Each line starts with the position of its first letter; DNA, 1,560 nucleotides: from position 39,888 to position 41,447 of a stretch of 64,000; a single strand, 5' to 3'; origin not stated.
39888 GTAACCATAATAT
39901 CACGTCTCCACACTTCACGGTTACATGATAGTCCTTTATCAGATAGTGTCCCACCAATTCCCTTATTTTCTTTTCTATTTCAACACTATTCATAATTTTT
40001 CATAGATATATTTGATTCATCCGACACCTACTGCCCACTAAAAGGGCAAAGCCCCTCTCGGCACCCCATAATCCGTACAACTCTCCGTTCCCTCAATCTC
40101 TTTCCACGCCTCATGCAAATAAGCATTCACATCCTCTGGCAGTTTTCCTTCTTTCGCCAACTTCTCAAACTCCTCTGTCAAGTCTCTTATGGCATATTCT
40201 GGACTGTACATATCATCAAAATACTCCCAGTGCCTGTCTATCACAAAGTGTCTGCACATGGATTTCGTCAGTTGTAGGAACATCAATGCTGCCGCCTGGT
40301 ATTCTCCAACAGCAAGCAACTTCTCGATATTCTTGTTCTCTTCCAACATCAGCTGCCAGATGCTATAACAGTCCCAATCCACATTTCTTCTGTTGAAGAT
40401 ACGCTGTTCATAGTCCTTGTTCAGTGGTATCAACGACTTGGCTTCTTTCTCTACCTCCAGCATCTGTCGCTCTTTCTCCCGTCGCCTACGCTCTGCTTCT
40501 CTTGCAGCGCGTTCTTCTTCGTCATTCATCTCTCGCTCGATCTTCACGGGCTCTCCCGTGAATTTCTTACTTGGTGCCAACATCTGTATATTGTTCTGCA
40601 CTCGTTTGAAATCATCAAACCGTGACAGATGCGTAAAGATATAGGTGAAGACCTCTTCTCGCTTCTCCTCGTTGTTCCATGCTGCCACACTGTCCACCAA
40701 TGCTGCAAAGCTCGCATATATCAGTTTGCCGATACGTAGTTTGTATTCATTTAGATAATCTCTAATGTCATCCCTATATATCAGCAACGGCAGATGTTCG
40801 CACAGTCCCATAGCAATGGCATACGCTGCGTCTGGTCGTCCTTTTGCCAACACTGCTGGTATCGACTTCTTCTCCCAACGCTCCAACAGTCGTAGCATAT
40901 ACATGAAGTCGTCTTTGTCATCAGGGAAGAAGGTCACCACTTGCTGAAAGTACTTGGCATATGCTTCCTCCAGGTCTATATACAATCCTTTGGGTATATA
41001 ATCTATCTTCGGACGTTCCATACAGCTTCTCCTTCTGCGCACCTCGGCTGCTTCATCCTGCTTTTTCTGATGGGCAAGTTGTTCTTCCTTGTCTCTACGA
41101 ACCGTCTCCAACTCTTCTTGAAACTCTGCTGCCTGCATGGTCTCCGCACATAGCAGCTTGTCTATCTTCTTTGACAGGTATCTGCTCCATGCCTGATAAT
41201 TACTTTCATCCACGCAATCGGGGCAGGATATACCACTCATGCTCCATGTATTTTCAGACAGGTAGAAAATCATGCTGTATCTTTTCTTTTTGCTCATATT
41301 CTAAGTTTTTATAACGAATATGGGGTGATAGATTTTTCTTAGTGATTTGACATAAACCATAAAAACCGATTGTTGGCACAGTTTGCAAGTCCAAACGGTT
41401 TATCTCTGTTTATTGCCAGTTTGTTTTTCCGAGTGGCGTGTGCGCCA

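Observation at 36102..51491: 15-kb all-minus-strand gene array begins 22 bp after the capsular-polysaccharide operon on the same strand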

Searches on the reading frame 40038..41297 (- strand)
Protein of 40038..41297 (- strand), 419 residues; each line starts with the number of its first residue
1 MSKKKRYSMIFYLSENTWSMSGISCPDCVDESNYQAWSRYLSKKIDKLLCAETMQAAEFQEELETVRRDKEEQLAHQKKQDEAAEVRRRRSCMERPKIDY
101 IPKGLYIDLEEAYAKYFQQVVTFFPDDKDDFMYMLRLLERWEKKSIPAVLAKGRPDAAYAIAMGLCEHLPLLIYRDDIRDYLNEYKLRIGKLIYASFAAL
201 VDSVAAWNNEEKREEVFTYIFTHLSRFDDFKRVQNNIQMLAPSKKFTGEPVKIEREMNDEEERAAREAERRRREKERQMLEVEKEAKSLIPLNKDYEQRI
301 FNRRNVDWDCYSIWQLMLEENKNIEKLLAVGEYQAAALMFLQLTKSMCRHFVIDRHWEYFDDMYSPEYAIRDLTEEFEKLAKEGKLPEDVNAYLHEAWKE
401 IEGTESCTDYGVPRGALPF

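Call 4: search_protein_families(library=pfam, proteins=[window:40038-41297:-], max_evalue=0.01)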
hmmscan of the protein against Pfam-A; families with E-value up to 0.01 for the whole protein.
window:40038-41297:- (419 aa): 0 families

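Call 6: search_protein_families(library=padloc, proteins=[window:40038-41297:-], max_evalue=0.01)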
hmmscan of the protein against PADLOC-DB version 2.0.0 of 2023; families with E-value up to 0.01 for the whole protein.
window:40038-41297:- (419 aa): 1 family
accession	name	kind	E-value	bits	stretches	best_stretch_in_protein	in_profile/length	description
PDLC01215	Cas11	-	0.00018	19.7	1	347-395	37-84/129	CAS-III-B; effector_SS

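Call 24: search_protein_families(library=ncbifam, proteins=[window:40038-41297:-], max_evalue=0.01)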
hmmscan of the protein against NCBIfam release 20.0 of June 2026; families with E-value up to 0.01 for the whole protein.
window:40038-41297:- (419 aa): 0 families

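Call 61: search_solved_structures(query=window:40038-41297:-, max_evalue=1)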
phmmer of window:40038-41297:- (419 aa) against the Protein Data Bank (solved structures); distinct sequences matched with E-value up to 1: 0.

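Call 78: find_homologous_proteins(query=window:40038-41297:-, max_evalue=0.00001)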
Query window:40038-41297:- (419 aa): 961 proteins with E <= 0.00001 among 8000 candidates; the best 120 are listed.
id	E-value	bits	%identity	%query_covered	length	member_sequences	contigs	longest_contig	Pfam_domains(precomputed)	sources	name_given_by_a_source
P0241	2.3e-274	928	97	100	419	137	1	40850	-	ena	-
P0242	1.0e-267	906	95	100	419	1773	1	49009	-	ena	-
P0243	6.2e-255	864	95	95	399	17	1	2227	-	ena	-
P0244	4.8e-254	861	90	100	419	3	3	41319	-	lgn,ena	-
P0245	9.2e-254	860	90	100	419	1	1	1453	-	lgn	-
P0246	1.3e-253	859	90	100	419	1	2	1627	-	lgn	-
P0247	1.7e-253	859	90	100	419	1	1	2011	-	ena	-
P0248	1.8e-253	859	90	100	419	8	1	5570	-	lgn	-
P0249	3.5e-253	858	90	100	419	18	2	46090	-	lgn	-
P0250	6.5e-253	857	90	100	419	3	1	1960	-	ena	-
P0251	7.1e-253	857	90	100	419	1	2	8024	-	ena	-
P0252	2.5e-252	855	90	100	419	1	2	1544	-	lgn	-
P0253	3.1e-252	855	89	100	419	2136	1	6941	-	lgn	-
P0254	3.6e-252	855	90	100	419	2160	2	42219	-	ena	-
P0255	7.4e-252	854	89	100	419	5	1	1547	-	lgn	-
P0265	1.3e-250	849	89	100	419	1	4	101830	-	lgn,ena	-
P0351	7.4e-226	768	79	100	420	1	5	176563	-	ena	-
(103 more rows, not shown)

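Call 79: find_encoding_contigs(protein=P0265, flank=9000, max_places=4)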
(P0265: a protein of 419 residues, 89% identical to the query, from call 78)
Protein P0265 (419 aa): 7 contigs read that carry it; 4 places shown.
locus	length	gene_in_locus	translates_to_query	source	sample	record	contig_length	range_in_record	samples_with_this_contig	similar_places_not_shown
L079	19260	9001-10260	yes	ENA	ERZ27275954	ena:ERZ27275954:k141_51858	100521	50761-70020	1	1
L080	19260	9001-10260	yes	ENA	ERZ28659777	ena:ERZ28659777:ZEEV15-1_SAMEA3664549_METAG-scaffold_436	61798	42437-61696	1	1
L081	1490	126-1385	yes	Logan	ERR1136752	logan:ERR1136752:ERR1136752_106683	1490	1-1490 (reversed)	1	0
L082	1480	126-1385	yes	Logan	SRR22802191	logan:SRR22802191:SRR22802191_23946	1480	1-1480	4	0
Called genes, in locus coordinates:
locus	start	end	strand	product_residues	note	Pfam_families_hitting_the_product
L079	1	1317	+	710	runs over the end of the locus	-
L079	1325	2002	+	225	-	PF02585:PIG-L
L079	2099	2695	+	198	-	PF19480:DUF6016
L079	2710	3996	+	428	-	PF20247:DUF6602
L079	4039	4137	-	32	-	-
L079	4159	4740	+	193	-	-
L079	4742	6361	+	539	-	-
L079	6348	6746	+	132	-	-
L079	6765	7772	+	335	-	PF11185:DUF2971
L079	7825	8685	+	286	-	-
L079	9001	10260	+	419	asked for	-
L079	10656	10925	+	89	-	-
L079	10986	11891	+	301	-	-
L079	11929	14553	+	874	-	PF00270:DEAD, PF04851:ResIII, PF18766:SWI2_SNF2, PF00271:Helicase_C (weak)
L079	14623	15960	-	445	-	PF13173:AAA_14, PF13635:DUF4143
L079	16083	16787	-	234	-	PF01551:Peptidase_M23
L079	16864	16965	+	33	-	-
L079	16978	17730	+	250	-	PF13351:DUF4099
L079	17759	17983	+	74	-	-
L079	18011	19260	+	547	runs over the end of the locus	-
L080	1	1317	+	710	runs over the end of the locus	-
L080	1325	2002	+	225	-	PF02585:PIG-L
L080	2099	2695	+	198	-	PF19480:DUF6016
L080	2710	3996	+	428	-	PF20247:DUF6602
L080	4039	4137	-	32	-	-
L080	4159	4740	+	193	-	-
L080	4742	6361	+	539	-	-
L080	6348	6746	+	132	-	-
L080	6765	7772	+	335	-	PF11185:DUF2971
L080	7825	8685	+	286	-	-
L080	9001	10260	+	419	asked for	-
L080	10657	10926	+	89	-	-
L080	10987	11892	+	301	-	-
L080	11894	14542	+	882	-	PF00270:DEAD, PF04851:ResIII, PF18766:SWI2_SNF2, PF00271:Helicase_C (weak)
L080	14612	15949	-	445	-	PF13173:AAA_14, PF13635:DUF4143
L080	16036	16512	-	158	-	PF01551:Peptidase_M23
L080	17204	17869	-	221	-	-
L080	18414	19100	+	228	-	-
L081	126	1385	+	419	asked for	-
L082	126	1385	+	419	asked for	-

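Call 80: find_encoding_contigs(protein=P0351, flank=9000, max_places=5)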
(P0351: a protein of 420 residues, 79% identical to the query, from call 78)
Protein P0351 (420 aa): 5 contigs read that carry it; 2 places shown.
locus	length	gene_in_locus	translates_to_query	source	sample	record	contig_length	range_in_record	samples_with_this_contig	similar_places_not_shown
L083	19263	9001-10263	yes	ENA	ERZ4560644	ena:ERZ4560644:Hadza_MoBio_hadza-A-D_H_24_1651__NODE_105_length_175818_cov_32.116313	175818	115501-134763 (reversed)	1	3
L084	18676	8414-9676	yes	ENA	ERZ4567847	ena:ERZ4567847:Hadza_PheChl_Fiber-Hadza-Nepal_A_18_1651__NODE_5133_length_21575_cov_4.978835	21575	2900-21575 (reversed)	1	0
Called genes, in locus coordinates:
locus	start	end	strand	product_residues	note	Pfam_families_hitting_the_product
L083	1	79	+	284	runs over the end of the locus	-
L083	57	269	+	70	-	-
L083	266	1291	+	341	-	-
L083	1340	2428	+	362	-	PF16289:PIN_12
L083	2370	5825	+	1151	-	PF20693:YobI-ATPase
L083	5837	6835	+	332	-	PF00953:Glycos_transf_4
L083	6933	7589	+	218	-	PF19480:DUF6016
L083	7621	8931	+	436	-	PF08867:FRG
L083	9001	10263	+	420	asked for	-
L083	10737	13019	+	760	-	PF00270:DEAD, PF04851:ResIII, PF13401:AAA_22 (faint), PF13604:AAA_30 (weak), PF18766:SWI2_SNF2, PF00271:Helicase_C (weak)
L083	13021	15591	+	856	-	PF00270:DEAD, PF04851:ResIII, PF18766:SWI2_SNF2, PF00271:Helicase_C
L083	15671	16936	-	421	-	PF13173:AAA_14, PF13635:DUF4143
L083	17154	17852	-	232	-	PF01551:Peptidase_M23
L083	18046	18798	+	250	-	PF13351:DUF4099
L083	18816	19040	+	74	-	-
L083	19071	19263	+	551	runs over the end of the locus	-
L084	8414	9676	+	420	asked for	-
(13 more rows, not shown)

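Call 91: predict_structure(alignment_id=A1)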
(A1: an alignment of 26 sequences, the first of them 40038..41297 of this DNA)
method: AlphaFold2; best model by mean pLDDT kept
length: 419 residues; sequences in the alignment: 26
mean_pLDDT: 68.7   pTM: 0.42
mean pLDDT of the five models: 68.7, 64.2, 63.0, 61.2, 58.3
residues with pLDDT >= 90: 5; 70-90: 213; 50-70: 146; < 50: 55
segments of 3 or more residues with pLDDT < 50: 1-10, 15-17, 99-105, 254-258, 260-262, 411-419
pLDDT, mean of each block of 10 residues (from residue 1): 40 50 56 69 66 71 79 78 63 50 55 76 74 81 77 79 85 79 81 83 82 80 64 57 50 45 57 67 69 69 56 76 89 89 76 52 59 81 86 82 58 44
secondary structure, 60 per line:
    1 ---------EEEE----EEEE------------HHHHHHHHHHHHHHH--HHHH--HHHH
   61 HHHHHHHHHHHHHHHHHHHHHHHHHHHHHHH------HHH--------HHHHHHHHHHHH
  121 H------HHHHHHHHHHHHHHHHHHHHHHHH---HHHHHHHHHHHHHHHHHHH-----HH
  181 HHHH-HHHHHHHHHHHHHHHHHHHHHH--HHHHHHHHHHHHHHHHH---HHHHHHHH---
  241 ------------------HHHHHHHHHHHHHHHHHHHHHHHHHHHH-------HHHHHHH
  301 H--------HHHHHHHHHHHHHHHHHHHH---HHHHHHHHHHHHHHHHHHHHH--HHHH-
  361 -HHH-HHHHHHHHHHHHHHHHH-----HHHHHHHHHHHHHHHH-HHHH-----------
elements in order: E10-13 E18-21 H34-48 H51-54 H57-91 H109-121 H128-151 H155-173 H179-184 H186-207 H210-226 H230-237 H259-286 H294-301 H310-329 H333-353 H356-359 H366-382 H388-403 H405-408

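Call 96: fold_search(model_id=the predicted structure, library=pdb)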
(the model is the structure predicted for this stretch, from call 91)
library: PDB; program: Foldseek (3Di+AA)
matches with E <= 10: 372; with E <= 0.001: 0
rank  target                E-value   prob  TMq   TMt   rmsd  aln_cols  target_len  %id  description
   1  7rdr_A                1.3e-01  0.87  0.24  0.22  20.6       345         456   17  Circular tandem repeat protein with novel repeat topology and enhanced subunit contact surfaces (released 2021-09-01)
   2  6vfk_B                1.4e-01  0.85  0.22  0.32  22.5       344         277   11  De novo designed tetrahedral nanoparticle T33_dn10 displaying 4 copies of BG505-SOSIP trimer on the surface (released 2020-07-22)
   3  8ga7                  2.1e-01  0.15  0.12  0.11  27.3       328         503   16  Geometrically programmable nanomaterial construction using regularized protein building blocks (released 2024-03-13)
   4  9d01                  2.4e-01  0.16  0.11  0.12  27.0       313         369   13  Crystal Structure of a-iTHR-201 (released 2025-12-10)
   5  8ro0_J                2.9e-01  0.25  0.17  0.13  22.3       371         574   13  Structure of the C. elegans Intron Lariat Spliceosome primed for disassembly (ILS') (released 2024-08-07)
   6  6u1s_A                3.1e-01  0.12  0.10  0.13  25.6       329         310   13  Cryo-EM structure of a de novo designed 16-helix transmembrane nanopore, TMHC8_R. (released 2020-08-19)
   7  1upk_A                3.3e-01  0.21  0.14  0.17  22.9       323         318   11  Crystal structure of MO25 in complex with a C-terminal peptide of STRAD (released 2004-01-22)
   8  5k7v_A                6.7e-01  0.28  0.17  0.24  23.2       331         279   12  Computational Design of Self-Assembling Cyclic Protein Homooligomers (released 2017-04-12)
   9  1upl_A                7.4e-01  0.11  0.12  0.15  23.3       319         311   10  Crystal structure of MO25 alpha (released 2004-01-22)
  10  2y4u                  7.4e-01  0.08  0.10  0.10  23.3       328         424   12  Crystal structure of human P58(IPK) in space group P312 (released 2011-08-10)
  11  5mfl_C                8.1e-01  0.07  0.11  0.12  23.6       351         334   13  Designed armadillo repeat protein (KR)5_GS10_YIIIM6AII (released 2017-09-13)
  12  6een_D                8.1e-01  0.06  0.11  0.13  21.1       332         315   12  Crystal structure of a designer Pentatrico Peptide RNA binding protein, bound to a complex RNA target and featuring an (released 2019-08-21)
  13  5i9f_A                9.7e-01  0.05  0.09  0.09  23.8       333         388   10  Crystal structure of designed pentatricopeptide repeat protein dPPR-U10 in complex with its target RNA U10 (released 2016-04-27)
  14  8e0m_H                1.0e+00  0.84  0.22  0.49   9.3       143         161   19  Homotrimeric variant of tcTRP9, BGL15 (released 2023-04-12)
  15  9dze_K                1.0e+00  0.09  0.13  0.16  24.1       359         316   12  Computationally Designed Bifaceted Protein Nanomaterial pD5-14 (released 2024-10-30)
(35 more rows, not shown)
